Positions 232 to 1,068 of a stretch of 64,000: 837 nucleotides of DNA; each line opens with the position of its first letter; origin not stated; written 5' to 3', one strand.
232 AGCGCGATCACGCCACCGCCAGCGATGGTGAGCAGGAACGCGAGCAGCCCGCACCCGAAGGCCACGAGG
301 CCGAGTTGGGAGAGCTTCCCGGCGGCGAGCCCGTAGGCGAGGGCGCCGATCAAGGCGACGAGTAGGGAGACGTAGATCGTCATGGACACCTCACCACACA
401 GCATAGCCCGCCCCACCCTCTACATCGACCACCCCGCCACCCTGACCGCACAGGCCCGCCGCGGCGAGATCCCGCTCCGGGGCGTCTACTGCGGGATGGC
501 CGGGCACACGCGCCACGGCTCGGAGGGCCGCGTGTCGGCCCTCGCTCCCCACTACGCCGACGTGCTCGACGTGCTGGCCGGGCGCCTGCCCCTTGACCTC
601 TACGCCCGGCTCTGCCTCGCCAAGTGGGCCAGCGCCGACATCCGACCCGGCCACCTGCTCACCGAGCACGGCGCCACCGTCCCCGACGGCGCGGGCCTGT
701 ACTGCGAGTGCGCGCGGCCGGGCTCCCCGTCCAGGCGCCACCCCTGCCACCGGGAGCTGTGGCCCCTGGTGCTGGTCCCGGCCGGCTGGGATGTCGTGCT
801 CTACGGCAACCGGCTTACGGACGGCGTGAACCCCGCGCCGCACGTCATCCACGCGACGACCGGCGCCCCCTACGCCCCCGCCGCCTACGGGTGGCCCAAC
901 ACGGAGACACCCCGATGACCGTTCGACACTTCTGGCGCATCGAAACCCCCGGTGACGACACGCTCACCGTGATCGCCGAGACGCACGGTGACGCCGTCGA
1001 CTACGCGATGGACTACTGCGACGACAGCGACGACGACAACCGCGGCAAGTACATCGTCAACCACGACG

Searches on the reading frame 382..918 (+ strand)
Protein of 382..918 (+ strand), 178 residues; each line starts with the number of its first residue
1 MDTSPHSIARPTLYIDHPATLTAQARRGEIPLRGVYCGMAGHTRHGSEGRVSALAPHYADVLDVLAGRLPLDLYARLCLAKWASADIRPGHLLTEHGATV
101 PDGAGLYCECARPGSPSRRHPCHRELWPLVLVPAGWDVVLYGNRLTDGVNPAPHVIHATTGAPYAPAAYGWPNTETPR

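Call 60: search_protein_families(library=phrogs, alignment_id=A4, max_evalue=0.001)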
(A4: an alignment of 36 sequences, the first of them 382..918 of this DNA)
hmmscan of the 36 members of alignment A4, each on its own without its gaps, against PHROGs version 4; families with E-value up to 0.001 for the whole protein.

A. member 1, window:382-918:+ (178 aa): 0 families

B. families by the number of members that match (of 36 scanned): 62 families (the first 25 are shown)
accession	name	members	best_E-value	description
phrog_116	-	1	3e-93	DNA methyltransferase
phrog_8841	-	1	1.7e-72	DNA primase/helicase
phrog_23072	-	1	2.1e-55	DNA methyltransferase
phrog_29443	-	1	4.3e-48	-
phrog_412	-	1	4.4e-46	exonuclease VIII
phrog_363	-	1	6.1e-41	DNA methyltransferase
phrog_16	-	1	2.1e-35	DNA helicase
phrog_192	-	1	1.7e-29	DNA polymerase exonuclease subunit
phrog_5999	-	1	1.8e-25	DNA methyltransferase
phrog_11517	-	1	3.7e-22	-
phrog_1139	-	1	6.9e-18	DNA primase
phrog_2428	-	1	9.5e-17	-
phrog_511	-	1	5.9e-13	internal virion protein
phrog_3287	-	1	9.2e-12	virion structural protein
phrog_18819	-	1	3.6e-11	-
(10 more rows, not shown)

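Call 91: search_protein_families(library=pfam, alignment_id=A4, max_evalue=0.00001)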
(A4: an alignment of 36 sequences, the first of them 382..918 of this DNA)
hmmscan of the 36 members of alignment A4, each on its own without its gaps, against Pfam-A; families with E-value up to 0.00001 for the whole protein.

A. member 1, window:382-918:+ (178 aa): 0 families

B. families by the number of members that match (of 36 scanned): 13 families
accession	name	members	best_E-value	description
PF06048.17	DUF927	1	5.3e-38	Domain of unknown function (DUF927)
PF00145.23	DNA_methylase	1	9e-28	C-5 cytosine-specific DNA methylase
PF00929.31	RNase_T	1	1.5e-17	Exonuclease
PF18766.7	SWI2_SNF2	1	1.7e-15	SWI2/SNF2 ATPase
PF12684.13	DUF3799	1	2.6e-14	PDDEXK-like domain of unknown function (DUF3799)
PF04851.21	ResIII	1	8.9e-13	Type III restriction enzyme, res subunit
PF01381.28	HTH_3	1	1.1e-12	Helix-turn-helix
PF13560.12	HTH_31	1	1e-10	Helix-turn-helix domain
PF09723.15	Zn_ribbon_8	1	2.2e-08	Zinc ribbon domain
PF13744.12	HTH_37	1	2.1e-07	Helix-turn-helix domain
PF24729.2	Acb2_Tad1_hairpin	1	3.7e-07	Acb2/Tad1, hairpin domain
PF12844.13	HTH_19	1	5.3e-07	Helix-turn-helix domain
PF00271.37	Helicase_C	1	6.5e-07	Helicase conserved C-terminal domain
